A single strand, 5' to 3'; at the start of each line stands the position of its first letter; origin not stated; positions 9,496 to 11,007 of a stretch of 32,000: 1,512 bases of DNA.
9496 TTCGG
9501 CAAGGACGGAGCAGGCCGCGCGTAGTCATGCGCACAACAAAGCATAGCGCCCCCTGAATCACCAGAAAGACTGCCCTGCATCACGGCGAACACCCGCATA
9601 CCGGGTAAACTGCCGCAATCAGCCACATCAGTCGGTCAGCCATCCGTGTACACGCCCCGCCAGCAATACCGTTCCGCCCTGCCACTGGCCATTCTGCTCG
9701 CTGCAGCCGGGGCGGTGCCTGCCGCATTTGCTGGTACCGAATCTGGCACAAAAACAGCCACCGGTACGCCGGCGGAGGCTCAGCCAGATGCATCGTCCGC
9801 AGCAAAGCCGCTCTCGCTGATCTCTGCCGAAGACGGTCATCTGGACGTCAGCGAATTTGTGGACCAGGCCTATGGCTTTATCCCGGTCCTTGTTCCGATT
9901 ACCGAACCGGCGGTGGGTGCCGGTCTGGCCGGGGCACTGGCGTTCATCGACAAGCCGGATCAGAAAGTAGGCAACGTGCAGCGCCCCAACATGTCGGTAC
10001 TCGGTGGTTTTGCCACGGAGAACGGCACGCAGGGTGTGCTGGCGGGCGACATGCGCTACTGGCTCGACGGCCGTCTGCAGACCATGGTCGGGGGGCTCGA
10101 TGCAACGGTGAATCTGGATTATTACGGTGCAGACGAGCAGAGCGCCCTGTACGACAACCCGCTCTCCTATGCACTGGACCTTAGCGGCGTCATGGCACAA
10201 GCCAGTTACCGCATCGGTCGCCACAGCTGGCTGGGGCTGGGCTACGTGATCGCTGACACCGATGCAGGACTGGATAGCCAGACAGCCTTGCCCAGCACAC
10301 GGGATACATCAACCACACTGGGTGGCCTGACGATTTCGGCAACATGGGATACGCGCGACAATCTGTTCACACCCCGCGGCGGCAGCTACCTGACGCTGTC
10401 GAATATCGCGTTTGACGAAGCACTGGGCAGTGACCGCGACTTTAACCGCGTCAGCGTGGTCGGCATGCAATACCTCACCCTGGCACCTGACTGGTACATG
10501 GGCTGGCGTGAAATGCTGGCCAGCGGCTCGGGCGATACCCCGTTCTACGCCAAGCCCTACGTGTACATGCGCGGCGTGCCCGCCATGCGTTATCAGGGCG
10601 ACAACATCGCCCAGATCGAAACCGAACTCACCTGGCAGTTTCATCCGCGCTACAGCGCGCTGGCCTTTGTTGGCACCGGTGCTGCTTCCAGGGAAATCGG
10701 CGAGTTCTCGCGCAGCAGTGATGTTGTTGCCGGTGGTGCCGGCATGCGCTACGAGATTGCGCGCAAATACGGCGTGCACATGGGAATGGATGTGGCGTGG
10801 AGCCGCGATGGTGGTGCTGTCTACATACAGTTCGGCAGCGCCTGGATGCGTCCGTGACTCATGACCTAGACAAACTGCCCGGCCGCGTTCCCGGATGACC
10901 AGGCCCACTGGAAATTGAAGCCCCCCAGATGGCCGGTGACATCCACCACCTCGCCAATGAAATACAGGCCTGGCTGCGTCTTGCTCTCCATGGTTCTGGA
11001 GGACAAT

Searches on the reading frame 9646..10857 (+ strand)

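Call 74: search_protein_families(library=pfam, proteins=[window:9646-10857:+], max_evalue=0.001)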
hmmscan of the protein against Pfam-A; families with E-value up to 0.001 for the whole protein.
window:9646-10857:+ (403 aa): 1 family
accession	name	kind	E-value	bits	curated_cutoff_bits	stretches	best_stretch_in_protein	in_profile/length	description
PF01103.29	Omp85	-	9.6e-08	32.3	24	1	169-285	51-176/325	Omp85 superfamily domain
